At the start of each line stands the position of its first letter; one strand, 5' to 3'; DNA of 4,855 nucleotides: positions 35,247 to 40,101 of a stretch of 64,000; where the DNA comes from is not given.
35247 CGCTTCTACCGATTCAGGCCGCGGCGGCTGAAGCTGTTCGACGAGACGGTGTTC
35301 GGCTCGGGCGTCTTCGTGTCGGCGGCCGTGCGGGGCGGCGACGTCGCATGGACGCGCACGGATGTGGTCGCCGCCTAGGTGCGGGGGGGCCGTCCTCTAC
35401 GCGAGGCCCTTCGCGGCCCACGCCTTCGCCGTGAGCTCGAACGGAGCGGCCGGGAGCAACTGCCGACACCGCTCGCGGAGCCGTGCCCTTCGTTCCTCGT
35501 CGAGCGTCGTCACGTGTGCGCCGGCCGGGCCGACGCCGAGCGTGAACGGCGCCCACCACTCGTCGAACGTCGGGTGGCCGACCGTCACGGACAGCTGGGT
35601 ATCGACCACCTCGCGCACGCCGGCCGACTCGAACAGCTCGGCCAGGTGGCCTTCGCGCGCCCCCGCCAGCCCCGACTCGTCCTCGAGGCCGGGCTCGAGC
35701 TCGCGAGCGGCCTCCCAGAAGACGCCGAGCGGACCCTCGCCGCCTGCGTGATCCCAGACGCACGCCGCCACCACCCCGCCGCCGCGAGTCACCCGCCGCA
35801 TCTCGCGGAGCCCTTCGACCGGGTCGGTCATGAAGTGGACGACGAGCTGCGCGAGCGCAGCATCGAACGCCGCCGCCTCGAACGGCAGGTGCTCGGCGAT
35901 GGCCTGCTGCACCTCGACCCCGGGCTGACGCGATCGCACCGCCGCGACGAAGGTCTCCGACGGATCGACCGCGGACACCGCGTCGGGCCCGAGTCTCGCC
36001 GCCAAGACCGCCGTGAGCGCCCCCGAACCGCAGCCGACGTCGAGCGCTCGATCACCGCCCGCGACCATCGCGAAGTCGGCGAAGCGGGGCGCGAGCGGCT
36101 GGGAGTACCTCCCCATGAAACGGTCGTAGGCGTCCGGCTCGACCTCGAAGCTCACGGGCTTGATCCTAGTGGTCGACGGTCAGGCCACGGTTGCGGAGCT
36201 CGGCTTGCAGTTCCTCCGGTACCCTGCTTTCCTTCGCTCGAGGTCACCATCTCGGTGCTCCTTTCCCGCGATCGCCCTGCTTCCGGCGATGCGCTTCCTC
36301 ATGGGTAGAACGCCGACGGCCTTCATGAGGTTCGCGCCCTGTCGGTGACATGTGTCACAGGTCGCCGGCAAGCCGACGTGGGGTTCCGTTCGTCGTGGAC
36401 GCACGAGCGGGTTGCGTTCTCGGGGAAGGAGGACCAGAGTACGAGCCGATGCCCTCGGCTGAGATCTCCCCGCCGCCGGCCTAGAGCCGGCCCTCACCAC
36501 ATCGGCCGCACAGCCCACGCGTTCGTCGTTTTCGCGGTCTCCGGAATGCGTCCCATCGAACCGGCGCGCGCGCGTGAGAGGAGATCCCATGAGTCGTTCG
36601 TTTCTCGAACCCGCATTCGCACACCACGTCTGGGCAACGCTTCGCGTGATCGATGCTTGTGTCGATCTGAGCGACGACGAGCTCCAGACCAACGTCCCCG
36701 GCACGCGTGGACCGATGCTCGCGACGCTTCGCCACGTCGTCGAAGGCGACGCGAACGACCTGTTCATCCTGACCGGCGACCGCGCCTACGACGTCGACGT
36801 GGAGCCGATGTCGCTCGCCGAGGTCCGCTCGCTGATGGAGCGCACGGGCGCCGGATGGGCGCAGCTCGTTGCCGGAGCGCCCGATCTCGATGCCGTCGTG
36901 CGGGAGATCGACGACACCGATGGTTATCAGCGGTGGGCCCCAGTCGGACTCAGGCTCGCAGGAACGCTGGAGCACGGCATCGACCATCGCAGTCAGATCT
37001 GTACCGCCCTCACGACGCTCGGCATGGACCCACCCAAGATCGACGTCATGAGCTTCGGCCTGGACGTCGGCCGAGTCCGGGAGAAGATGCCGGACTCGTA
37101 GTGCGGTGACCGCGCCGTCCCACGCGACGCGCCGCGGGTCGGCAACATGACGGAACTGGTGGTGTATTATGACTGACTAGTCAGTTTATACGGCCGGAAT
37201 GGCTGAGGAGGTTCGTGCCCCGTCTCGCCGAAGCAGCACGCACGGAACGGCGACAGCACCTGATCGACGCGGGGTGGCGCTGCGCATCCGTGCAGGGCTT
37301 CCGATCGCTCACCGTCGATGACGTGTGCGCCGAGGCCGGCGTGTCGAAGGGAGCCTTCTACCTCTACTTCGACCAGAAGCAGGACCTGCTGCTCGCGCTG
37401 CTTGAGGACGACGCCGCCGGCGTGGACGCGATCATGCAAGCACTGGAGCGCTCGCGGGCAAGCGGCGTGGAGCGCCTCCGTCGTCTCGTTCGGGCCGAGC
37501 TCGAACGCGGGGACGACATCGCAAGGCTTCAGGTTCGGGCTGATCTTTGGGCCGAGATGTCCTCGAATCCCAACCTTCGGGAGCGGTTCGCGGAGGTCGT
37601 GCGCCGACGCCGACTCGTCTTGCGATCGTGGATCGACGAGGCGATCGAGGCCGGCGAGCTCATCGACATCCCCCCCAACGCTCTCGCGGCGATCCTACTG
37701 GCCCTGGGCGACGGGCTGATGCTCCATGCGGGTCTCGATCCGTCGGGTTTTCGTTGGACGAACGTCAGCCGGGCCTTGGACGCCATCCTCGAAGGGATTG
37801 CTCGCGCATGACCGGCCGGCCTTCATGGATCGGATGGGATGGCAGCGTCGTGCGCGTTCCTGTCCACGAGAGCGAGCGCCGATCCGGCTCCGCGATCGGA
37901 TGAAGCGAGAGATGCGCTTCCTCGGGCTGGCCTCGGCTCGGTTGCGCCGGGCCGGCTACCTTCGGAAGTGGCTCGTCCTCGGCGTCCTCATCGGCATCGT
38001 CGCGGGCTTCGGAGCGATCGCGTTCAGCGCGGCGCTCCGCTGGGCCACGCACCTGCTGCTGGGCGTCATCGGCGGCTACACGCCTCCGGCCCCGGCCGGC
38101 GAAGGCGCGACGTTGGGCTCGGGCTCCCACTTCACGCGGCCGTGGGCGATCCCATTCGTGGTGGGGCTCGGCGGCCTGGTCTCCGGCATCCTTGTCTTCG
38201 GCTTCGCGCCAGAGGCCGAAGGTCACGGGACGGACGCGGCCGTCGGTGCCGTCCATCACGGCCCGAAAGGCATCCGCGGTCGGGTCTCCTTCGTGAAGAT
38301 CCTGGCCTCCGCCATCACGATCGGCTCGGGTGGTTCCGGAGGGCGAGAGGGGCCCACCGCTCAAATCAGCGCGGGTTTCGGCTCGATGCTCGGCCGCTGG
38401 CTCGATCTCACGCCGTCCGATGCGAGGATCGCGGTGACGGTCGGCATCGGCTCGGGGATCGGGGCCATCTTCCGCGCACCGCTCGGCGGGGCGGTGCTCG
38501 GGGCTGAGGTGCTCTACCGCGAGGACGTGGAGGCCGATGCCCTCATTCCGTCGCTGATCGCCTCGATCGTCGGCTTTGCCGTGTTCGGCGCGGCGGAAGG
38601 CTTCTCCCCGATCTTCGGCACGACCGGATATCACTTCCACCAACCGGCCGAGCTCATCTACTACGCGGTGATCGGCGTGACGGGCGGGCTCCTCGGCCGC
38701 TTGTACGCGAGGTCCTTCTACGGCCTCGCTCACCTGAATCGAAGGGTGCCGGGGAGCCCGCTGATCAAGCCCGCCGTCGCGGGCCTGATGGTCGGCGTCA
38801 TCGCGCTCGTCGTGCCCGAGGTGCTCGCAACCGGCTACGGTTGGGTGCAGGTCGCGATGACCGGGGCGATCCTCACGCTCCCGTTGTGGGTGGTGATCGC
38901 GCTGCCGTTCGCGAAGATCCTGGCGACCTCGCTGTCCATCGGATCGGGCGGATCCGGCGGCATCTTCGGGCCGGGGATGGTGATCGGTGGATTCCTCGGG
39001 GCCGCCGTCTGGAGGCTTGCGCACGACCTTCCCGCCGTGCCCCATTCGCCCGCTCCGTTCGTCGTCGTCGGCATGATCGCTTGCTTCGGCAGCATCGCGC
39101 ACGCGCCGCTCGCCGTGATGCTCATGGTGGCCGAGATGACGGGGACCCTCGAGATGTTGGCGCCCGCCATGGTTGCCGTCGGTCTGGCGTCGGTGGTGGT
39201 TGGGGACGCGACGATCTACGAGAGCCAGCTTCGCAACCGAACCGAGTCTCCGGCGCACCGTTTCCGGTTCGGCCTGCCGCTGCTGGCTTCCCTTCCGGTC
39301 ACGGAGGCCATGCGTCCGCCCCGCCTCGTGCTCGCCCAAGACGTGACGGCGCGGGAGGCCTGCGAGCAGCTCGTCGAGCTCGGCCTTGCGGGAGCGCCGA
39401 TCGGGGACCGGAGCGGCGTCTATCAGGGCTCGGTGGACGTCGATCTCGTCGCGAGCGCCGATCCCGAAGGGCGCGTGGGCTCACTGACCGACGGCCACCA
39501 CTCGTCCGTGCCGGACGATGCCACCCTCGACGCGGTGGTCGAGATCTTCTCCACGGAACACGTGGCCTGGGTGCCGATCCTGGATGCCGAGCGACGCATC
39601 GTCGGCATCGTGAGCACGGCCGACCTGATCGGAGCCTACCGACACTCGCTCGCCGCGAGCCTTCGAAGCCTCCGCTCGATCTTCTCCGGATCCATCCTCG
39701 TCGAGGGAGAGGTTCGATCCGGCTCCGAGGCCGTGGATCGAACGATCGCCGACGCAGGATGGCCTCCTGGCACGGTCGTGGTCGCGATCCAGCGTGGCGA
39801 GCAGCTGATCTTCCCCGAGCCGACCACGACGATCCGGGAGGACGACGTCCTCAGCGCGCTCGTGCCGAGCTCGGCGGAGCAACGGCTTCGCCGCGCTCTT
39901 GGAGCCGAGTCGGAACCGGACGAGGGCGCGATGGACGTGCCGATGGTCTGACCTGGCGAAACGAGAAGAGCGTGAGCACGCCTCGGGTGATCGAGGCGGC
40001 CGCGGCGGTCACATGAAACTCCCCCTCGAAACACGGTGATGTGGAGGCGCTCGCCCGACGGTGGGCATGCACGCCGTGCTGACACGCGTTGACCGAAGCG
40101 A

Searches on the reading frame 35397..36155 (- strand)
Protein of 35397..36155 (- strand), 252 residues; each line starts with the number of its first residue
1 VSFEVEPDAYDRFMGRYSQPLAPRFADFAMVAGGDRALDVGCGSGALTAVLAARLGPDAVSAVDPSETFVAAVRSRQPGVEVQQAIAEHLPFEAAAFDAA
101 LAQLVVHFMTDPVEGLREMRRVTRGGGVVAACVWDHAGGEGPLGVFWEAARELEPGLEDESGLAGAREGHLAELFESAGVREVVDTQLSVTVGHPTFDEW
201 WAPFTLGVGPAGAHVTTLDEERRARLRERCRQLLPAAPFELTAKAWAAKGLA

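Call 22: search_protein_families(library=pfam, proteins=[window:35397-36155:-])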
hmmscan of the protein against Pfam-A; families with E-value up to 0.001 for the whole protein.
window:35397-36155:- (252 aa): 11 families
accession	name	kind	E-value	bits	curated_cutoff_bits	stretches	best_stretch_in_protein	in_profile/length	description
PF08241.18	Methyltransf_11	-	9.7e-22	77.9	21.2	1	38-130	1-94/95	Methyltransferase domain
PF13649.12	Methyltransf_25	-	1.9e-18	67.4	27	1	38-127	2-97/97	Methyltransferase domain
PF08242.18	Methyltransf_12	-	7.4e-13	49.5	30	1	38-129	1-98/98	Methyltransferase domain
PF13847.12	Methyltransf_31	-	2.5e-12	47.1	27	1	34-134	4-112/145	Methyltransferase domain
PF01209.24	Ubie_methyltran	-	8e-09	35.6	20.1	1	30-130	44-150/233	ubiE/COQ5 methyltransferase family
PF13489.12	Methyltransf_23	-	1.1e-07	32.2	27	1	32-144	21-129/164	Methyltransferase domain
PF07021.18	MetW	-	2.4e-05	24.5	21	1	30-124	10-103/193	Methionine biosynthesis protein MetW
PF06325.19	PrmA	-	3.3e-05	24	22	1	31-91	159-218/296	Ribosomal protein L11 methyltransferase (PrmA)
PF01135.25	PCMT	-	9.6e-05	22.7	20.3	1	25-72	65-113/210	Protein-L-isoaspartate(D-aspartate) O-methyltransferase (PCMT)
PF08003.17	Methyltransf_9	-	0.00085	18.8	23.8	0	36-128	118-214/315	Protein of unknown function (DUF1698)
PF05175.20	MTS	-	0.00096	19.3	23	0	35-75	33-73/170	Methyltransferase small domain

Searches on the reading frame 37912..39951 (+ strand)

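Call 22: search_protein_families(library=pfam, proteins=[window:37912-39951:+])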
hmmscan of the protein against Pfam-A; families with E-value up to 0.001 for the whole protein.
window:37912-39951:+ (679 aa): 3 families
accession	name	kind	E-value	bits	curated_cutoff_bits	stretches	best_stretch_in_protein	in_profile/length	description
PF00654.25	Voltage_CLC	-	5.7e-86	289.2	24.8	1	87-430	1-345/346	Voltage gated chloride channel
PF02080.26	TrkA_C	-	1.2e-12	47.9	27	1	597-664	2-71/71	TrkA-C domain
PF00571.33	CBS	-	1.1e-09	38.9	24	1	532-576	11-55/57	CBS domain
